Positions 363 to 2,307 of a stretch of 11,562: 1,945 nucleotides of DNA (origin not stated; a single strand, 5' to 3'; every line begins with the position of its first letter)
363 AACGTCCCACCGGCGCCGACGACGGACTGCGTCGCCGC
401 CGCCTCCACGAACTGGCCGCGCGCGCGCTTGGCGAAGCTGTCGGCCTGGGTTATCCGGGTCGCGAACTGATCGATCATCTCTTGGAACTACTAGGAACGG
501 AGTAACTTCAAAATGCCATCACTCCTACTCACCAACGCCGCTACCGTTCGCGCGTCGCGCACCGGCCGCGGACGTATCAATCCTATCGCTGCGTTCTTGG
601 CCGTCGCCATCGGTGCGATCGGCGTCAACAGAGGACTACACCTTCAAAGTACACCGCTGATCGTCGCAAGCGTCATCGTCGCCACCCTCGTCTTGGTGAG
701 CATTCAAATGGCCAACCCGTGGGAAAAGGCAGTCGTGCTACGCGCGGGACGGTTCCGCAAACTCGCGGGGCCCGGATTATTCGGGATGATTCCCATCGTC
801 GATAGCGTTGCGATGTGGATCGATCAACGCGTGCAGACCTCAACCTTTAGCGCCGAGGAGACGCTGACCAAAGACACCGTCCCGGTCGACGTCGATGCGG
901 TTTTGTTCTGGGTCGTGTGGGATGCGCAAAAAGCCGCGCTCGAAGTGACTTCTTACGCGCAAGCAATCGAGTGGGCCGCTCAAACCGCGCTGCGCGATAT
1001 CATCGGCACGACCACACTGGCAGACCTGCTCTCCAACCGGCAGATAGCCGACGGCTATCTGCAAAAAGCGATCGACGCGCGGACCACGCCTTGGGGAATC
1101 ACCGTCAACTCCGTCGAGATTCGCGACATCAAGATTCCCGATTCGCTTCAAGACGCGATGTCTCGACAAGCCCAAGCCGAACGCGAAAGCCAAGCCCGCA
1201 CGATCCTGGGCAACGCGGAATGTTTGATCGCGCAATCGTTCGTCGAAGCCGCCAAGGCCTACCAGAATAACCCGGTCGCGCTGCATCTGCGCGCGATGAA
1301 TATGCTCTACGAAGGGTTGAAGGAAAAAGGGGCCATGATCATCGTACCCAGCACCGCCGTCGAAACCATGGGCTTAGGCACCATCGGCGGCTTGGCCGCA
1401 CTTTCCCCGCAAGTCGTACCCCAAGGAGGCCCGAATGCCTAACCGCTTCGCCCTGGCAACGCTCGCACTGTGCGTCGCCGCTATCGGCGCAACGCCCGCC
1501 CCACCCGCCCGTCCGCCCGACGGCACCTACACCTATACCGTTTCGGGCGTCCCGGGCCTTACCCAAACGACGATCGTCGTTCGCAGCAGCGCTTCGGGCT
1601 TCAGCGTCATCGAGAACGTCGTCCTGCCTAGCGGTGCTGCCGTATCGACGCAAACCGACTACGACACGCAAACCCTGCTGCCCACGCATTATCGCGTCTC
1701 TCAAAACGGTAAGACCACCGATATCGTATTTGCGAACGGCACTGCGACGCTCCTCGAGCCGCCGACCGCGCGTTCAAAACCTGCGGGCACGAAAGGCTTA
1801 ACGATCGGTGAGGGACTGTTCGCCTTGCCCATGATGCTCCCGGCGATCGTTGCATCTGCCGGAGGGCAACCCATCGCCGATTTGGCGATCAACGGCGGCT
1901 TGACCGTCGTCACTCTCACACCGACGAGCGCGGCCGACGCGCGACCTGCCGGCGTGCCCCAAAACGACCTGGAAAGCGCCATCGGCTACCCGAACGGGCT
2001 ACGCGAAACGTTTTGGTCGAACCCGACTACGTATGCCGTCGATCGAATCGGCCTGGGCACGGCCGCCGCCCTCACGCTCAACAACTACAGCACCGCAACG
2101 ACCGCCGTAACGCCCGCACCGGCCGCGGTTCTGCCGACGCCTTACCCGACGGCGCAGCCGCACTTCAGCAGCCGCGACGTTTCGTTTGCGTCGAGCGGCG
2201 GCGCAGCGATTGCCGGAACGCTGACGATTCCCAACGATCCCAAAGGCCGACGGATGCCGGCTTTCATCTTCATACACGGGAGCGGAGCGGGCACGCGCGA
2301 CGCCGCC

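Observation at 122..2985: Translationally coupled GntR(YtrA-like)-SPFH-secreted serine hydrolase cassette: an SPFH/hydrolase pair without NfeD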

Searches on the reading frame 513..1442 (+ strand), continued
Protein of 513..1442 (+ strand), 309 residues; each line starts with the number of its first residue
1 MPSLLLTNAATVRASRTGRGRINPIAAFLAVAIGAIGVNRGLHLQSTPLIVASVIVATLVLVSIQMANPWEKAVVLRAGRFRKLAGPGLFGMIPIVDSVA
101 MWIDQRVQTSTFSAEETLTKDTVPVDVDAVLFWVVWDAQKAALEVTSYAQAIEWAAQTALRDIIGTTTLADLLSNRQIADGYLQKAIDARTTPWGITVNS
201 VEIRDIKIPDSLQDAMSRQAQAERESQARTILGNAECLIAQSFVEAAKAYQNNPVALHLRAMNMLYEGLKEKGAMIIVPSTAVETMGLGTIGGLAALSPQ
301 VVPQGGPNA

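Call 79: find_encoding_contigs(protein=P0144, flank=3500, max_places=1)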
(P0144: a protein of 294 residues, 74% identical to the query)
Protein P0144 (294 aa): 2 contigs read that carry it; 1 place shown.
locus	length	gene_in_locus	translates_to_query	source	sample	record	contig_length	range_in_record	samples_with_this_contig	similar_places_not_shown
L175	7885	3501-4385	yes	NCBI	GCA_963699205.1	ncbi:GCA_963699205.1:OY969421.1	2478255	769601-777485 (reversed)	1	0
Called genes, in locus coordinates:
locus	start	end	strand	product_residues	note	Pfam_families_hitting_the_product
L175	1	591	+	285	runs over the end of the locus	PF00528:BPD_transp_1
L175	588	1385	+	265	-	PF00005:ABC_tran, PF02463:SMC_N (faint), PF13401:AAA_22 (faint), PF13304:AAA_21 (weak)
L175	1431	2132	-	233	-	-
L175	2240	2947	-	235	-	-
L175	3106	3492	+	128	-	PF00392:GntR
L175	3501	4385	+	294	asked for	PF01145:Band_7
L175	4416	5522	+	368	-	PF01266:DAO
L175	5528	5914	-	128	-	PF00903:Glyoxalase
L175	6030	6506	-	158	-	PF13581:HATPase_c_2, PF02518:HATPase_c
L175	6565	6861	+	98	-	PF01740:STAS, PF13466:STAS_2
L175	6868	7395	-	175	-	-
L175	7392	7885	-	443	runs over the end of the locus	PF00890:FAD_binding_2 (weak), PF01266:DAO, PF01946:Thi4, PF03486:HI0933_like (weak), PF05834:Lycopene_cycl (weak), PF07992:Pyr_redox_2 (weak), PF13450:NAD_binding_8, PF01593:Amino_oxidase, +1 more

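Call 80: find_encoding_contigs(protein=P0175, flank=3500, max_places=1)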
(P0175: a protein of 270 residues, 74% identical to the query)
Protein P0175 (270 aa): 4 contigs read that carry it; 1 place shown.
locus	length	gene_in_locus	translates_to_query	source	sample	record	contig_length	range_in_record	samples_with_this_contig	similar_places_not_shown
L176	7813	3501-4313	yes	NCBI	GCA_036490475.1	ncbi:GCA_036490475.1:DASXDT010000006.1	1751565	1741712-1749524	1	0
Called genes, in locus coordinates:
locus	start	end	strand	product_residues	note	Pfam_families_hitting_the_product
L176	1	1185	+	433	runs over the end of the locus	-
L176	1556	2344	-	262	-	-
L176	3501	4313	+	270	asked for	PF01145:Band_7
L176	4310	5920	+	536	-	PF02129:Peptidase_S15 (weak), PF20434:BD-FAE (weak), PF00561:Abhydrolase_1, PF12697:Abhydrolase_6, PF00326:Peptidase_S9, PF12146:Hydrolase_4, PF07859:Abhydrolase_3, PF01738:DLH (weak)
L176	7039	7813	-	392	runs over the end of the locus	-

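Call 82: search_protein_families(library=padloc, proteins=[window:513-1442:+], max_evalue=0.001)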
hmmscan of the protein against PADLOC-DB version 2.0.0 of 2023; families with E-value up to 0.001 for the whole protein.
window:513-1442:+ (309 aa): 0 families

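Call 83: find_encoding_contigs(protein=P0159, flank=4000, max_places=1)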
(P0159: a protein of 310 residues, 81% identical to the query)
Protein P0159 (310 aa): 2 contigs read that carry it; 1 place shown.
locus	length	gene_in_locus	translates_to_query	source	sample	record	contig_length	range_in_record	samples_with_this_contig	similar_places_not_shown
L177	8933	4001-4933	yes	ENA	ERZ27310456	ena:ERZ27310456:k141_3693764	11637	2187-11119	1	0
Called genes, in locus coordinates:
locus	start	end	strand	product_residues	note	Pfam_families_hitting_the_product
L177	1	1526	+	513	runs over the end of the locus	PF13088:BNR_2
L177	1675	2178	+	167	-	-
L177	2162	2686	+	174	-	-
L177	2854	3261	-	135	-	PF01475:FUR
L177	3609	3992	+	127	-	PF00392:GntR, PF13545:HTH_Crp_2 (faint), PF02082:Rrf2 (weak)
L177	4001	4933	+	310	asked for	PF01145:Band_7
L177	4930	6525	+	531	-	PF02129:Peptidase_S15 (weak), PF20434:BD-FAE (weak), PF00561:Abhydrolase_1 (weak), PF12146:Hydrolase_4, PF12697:Abhydrolase_6, PF00326:Peptidase_S9 (faint)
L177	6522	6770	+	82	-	PF03083:MtN3_slv (weak), PF04193:PQ-loop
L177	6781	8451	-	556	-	PF00005:ABC_tran, PF02463:SMC_N (faint), PF13304:AAA_21 (faint), PF13555:AAA_29 (faint), PF12848:ABC_tran_Xtn, PF00005:ABC_tran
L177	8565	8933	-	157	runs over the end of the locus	PF01814:Hemerythrin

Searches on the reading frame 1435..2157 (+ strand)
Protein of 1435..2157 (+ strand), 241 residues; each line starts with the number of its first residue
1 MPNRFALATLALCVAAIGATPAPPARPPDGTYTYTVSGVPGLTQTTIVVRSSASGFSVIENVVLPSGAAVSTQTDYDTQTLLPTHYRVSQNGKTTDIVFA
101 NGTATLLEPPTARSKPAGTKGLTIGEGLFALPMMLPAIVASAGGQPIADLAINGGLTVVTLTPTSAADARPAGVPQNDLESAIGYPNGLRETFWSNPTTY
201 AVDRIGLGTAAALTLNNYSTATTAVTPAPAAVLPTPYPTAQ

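Call 26: search_protein_families(library=pfam, proteins=[window:1435-2157:+], max_evalue=10)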
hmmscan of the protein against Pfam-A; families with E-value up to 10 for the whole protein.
seq(241 aa): 0 families

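Call 39: predict_structure(alignment_id=A2)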
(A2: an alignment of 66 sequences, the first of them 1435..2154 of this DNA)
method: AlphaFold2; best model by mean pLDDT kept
length: 240 residues; sequences in the alignment: 66
mean_pLDDT: 89.7   pTM: 0.83
mean pLDDT of the five models: 89.7, 88.7, 87.6, 87.6, 86.9
residues with pLDDT >= 90: 182; 70-90: 25; 50-70: 33; < 50: 0
segments of 3 or more residues with pLDDT < 50: none
pLDDT, mean of each block of 10 residues (from residue 1): 57 66 96 97 96 96 93 97 97 95 94 97 95 96 96 92 85 96 92 97 94 97 69 61
secondary structure, 60 per line:
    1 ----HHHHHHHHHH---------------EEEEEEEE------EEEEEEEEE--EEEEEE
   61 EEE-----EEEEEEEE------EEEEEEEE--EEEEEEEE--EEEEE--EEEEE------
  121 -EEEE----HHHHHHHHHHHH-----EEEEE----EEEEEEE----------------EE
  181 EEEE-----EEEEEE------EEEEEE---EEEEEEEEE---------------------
elements in order: H5-14 E30-37 E44-52 E55-63 E69-76 E83-90 E93-100 E103-107 E110-114 E122-125 H130-141 E147-151 E156-162 E179-184 E190-195 E202-207 E211-219

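Call 51: search_protein_representatives(alignment_id=A3)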
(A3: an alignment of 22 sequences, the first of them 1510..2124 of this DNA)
Query: 22 sequences, 226 profile positions. Proteins with E-value up to 0.001 (for the whole library): 264; up to 1e-10: 192; up to 1e-30: 56. The best 150 are listed.
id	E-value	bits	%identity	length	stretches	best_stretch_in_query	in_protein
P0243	3.7e-89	314.6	-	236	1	1-224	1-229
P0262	1.5e-78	279.9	-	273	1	6-224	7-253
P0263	4.3e-71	255.6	-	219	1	1-214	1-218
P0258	4.2e-70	252.3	-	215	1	1-214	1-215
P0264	9.6e-68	244.6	-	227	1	7-214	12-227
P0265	3.6e-64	232.9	-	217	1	1-213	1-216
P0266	1.5e-63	230.9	-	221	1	5-214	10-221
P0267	9.6e-63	228.3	-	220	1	3-214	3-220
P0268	1.5e-60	221.0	-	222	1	6-214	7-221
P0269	5.2e-59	216.1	-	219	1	4-213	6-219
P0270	6.4e-58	212.5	-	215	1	1-214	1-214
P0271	9.7e-58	211.9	-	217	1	4-214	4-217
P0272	1.4e-57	211.4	-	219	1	1-208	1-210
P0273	3.9e-57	209.9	-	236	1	14-213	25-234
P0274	7.7e-57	208.9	-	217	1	10-213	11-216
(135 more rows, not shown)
